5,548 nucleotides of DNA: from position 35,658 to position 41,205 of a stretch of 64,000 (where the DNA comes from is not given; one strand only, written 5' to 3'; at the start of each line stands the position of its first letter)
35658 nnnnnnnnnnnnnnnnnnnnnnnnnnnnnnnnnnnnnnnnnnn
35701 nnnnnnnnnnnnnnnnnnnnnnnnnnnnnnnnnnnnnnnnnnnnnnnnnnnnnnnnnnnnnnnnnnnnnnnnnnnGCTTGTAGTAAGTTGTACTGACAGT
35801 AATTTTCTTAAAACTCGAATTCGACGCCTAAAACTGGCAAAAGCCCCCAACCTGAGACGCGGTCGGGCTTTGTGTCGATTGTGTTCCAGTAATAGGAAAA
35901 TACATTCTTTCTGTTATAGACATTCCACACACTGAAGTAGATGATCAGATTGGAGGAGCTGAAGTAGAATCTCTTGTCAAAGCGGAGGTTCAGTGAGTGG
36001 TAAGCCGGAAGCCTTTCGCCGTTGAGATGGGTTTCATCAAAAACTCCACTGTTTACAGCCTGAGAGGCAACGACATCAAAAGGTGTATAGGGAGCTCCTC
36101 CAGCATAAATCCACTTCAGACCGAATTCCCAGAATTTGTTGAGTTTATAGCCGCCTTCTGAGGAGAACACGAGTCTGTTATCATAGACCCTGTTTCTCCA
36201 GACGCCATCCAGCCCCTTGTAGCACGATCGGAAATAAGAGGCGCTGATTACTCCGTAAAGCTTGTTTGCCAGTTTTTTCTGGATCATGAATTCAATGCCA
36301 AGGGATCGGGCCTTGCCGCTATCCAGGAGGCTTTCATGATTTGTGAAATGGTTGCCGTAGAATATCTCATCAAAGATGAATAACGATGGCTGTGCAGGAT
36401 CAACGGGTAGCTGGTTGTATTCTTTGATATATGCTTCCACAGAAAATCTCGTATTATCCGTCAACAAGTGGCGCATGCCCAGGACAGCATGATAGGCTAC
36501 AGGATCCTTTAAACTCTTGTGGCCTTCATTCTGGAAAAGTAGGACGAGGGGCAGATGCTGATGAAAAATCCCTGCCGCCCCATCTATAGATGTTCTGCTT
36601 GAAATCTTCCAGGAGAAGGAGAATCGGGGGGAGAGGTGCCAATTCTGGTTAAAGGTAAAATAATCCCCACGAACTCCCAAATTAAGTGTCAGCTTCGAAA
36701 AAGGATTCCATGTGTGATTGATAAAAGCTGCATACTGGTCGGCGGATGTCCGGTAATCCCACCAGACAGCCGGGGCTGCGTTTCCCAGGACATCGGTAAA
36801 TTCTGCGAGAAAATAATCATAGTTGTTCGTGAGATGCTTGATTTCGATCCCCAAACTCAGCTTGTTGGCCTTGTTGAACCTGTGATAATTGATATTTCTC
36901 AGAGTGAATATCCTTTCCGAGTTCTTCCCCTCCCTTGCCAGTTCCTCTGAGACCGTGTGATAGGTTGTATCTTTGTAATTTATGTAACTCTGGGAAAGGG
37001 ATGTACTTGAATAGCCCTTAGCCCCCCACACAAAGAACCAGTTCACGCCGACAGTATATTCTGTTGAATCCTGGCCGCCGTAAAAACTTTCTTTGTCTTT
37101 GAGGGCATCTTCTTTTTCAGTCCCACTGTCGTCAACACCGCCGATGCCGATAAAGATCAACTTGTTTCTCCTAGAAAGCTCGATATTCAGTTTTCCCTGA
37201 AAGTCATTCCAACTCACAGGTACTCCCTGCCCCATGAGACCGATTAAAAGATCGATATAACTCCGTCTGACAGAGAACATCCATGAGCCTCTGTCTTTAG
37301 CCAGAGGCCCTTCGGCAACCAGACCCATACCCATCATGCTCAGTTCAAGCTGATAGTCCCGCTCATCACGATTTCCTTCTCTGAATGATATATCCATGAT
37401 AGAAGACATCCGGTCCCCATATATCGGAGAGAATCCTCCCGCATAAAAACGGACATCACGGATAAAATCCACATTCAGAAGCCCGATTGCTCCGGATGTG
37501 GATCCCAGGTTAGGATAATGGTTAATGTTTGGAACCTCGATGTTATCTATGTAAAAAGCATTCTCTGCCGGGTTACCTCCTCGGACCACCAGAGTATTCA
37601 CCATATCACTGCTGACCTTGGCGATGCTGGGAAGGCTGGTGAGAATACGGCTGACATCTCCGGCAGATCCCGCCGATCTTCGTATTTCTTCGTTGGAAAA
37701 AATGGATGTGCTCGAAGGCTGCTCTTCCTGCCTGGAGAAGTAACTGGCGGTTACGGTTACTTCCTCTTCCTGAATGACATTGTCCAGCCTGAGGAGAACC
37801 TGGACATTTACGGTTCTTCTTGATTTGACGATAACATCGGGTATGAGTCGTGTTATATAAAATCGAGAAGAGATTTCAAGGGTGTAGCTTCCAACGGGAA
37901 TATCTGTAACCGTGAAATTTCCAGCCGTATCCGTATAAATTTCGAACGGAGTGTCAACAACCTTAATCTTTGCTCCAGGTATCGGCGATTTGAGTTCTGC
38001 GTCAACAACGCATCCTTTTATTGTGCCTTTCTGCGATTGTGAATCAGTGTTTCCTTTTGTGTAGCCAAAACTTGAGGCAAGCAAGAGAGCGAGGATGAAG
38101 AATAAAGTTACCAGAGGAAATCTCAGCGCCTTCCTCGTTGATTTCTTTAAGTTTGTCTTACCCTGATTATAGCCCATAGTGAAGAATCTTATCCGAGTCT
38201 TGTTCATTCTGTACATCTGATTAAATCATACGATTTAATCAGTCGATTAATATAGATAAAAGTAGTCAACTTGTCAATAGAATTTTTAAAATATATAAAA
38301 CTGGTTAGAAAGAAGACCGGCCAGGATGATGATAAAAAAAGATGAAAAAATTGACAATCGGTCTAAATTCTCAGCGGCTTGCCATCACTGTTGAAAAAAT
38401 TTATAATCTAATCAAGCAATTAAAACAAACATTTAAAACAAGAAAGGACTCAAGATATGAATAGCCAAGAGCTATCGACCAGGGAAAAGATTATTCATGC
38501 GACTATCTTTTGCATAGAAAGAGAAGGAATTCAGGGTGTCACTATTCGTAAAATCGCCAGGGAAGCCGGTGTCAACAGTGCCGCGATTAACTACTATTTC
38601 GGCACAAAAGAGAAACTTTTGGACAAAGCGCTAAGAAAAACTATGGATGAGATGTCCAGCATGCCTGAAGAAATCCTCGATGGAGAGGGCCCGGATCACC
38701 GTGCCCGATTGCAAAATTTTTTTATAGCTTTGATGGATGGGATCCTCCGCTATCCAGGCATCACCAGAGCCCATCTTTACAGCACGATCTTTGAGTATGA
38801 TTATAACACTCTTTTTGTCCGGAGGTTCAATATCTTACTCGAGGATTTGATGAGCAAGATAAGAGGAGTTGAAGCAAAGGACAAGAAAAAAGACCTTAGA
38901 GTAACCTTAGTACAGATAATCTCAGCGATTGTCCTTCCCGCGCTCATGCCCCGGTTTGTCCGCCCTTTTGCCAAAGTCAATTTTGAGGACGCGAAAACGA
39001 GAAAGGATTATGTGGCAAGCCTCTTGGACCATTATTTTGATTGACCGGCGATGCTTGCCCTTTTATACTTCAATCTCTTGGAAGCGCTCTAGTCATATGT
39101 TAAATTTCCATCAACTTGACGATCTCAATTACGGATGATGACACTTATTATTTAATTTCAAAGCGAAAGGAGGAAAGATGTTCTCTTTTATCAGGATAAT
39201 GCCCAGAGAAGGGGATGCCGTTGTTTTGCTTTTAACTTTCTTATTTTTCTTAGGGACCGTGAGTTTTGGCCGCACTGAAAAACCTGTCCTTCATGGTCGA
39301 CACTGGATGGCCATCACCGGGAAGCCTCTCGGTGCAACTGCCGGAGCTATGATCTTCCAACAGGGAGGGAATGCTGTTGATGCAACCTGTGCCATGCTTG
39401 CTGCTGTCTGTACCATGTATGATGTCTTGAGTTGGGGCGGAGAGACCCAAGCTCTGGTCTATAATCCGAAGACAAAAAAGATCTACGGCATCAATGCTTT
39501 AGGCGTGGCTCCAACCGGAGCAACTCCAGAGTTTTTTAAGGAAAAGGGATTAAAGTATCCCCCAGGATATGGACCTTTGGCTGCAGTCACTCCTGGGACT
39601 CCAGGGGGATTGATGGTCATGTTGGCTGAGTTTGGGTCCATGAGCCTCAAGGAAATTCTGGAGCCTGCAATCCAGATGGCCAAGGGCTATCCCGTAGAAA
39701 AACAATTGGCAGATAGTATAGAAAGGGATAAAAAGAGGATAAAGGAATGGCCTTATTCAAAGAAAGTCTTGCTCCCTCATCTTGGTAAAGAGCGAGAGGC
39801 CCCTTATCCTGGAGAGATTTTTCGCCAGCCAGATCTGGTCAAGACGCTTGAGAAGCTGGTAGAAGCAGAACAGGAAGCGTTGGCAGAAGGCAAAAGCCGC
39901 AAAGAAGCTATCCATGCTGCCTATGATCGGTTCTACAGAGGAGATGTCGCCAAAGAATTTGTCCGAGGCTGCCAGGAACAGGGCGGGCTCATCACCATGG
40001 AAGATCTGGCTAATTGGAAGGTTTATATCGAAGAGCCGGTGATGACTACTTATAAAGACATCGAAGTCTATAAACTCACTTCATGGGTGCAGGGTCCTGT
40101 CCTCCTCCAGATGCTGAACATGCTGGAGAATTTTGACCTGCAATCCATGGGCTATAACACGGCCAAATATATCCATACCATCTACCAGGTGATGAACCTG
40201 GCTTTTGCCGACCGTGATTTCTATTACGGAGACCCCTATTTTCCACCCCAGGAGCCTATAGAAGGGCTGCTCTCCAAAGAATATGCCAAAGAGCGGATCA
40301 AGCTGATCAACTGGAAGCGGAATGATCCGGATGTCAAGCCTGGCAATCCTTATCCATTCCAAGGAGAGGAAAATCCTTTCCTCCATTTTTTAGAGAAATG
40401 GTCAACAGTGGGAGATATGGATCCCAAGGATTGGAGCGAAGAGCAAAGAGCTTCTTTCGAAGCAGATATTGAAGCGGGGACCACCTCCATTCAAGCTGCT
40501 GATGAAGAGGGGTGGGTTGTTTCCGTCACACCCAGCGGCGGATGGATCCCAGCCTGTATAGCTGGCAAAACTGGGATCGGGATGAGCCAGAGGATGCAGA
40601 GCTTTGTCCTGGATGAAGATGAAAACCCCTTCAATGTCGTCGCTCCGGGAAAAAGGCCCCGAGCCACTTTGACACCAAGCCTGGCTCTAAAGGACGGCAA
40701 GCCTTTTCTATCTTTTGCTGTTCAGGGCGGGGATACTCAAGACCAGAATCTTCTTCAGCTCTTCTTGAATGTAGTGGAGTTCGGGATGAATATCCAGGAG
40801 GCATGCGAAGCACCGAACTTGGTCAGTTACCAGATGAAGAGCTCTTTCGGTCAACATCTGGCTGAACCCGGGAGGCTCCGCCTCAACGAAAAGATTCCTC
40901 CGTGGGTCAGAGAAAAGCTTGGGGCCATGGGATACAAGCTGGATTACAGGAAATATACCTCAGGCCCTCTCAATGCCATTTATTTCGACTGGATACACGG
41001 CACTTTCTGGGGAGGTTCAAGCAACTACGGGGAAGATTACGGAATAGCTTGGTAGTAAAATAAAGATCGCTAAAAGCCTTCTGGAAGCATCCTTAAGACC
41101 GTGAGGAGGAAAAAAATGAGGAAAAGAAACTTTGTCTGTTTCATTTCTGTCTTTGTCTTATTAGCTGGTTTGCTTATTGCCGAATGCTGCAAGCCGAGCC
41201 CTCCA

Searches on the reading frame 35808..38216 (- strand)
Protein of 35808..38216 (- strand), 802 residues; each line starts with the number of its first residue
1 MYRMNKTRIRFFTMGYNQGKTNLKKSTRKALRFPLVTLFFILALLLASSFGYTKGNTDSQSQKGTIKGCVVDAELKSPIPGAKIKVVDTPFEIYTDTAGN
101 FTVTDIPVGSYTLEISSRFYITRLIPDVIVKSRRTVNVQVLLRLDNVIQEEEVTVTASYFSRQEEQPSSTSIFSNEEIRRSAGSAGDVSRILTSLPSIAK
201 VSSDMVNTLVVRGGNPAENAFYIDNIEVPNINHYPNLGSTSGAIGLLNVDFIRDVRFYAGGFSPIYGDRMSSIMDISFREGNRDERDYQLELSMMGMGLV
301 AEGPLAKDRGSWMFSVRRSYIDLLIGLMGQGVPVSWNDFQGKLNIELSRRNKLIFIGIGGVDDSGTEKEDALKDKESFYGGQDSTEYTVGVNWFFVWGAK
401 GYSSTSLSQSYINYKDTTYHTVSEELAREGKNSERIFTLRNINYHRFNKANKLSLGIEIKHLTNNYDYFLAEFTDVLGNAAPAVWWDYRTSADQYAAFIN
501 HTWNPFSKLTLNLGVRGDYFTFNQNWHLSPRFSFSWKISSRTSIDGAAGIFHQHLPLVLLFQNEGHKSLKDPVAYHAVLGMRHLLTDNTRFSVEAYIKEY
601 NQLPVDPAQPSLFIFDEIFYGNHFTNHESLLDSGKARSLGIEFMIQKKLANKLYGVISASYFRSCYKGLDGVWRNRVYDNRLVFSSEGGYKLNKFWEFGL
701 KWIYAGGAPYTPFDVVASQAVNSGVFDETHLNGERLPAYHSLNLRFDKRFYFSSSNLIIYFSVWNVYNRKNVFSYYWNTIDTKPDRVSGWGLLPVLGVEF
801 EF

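Call 11: search_protein_families(library=pfam, proteins=[window:35808-38216:-])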
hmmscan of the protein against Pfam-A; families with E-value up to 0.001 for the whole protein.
window:35808-38216:- (802 aa): 6 families
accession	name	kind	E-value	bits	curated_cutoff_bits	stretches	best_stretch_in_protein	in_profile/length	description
PF00593.30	TonB_dep_Rec_b-barrel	-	1.1e-14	55.6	27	1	375-763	46-433/436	TonB dependent receptor-like, beta-barrel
PF13620.12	CarboxypepD_reg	-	9.7e-13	48.7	32.3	1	65-142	1-81/82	Carboxypeptidase regulatory-like domain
PF13715.12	CarbopepD_reg_2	-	6.8e-12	45.7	32.2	1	66-155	1-88/88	CarboxypepD_reg-like domain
PF07715.20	Plug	-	3.8e-08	34.2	23.9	1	163-269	2-102/107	TonB-dependent Receptor Plug Domain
PF25183.1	OMP_b-brl_4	-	4.3e-06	25.8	30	0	523-559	433-469/838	Outer membrane beta barrel domain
PF17802.7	SpaA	-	0.00097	19.7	23.1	0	70-114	7-57/91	Prealbumin-like fold domain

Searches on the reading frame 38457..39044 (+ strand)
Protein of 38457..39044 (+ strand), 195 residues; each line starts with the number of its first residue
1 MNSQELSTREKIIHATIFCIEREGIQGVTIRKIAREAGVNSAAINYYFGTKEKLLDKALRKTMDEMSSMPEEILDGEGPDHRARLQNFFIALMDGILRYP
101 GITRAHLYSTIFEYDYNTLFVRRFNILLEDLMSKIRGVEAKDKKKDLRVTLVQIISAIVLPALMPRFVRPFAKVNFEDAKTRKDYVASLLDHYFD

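Call 11: search_protein_families(library=pfam, proteins=[window:38457-39044:+])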
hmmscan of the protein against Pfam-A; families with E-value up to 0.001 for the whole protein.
window:38457-39044:+ (195 aa): 1 family
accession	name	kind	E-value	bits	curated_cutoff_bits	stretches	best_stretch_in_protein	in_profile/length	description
PF00440.29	TetR_N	-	5.3e-13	49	24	1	12-56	1-45/47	Bacterial regulatory proteins, tetR family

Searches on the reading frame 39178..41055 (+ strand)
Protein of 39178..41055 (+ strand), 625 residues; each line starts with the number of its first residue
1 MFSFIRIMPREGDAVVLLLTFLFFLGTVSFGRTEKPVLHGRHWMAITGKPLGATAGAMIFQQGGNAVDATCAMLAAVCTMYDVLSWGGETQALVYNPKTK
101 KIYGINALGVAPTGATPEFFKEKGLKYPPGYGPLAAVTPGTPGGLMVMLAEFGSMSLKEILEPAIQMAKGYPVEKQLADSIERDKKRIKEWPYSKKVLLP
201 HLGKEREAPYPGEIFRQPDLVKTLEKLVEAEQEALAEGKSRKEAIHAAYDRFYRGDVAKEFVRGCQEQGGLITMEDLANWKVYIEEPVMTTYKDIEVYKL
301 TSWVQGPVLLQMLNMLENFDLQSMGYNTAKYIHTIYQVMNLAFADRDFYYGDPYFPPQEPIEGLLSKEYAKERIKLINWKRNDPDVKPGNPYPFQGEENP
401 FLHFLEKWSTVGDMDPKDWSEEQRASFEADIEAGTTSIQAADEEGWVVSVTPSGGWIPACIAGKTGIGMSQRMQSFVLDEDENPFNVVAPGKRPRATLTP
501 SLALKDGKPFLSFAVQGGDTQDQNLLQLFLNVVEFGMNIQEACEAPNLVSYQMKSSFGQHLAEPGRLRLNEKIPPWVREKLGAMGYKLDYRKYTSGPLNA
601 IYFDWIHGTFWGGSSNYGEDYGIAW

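Call 7: search_protein_families(library=pfam, proteins=[window:39178-41055:+])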
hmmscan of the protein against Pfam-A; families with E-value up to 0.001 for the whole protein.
window:39178-41055:+ (625 aa): 1 family
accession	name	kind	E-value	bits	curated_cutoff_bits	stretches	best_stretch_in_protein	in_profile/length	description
PF01019.26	G_glu_transpept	-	3.2e-109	366.5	27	1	59-611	3-503/512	Gamma-glutamyltranspeptidase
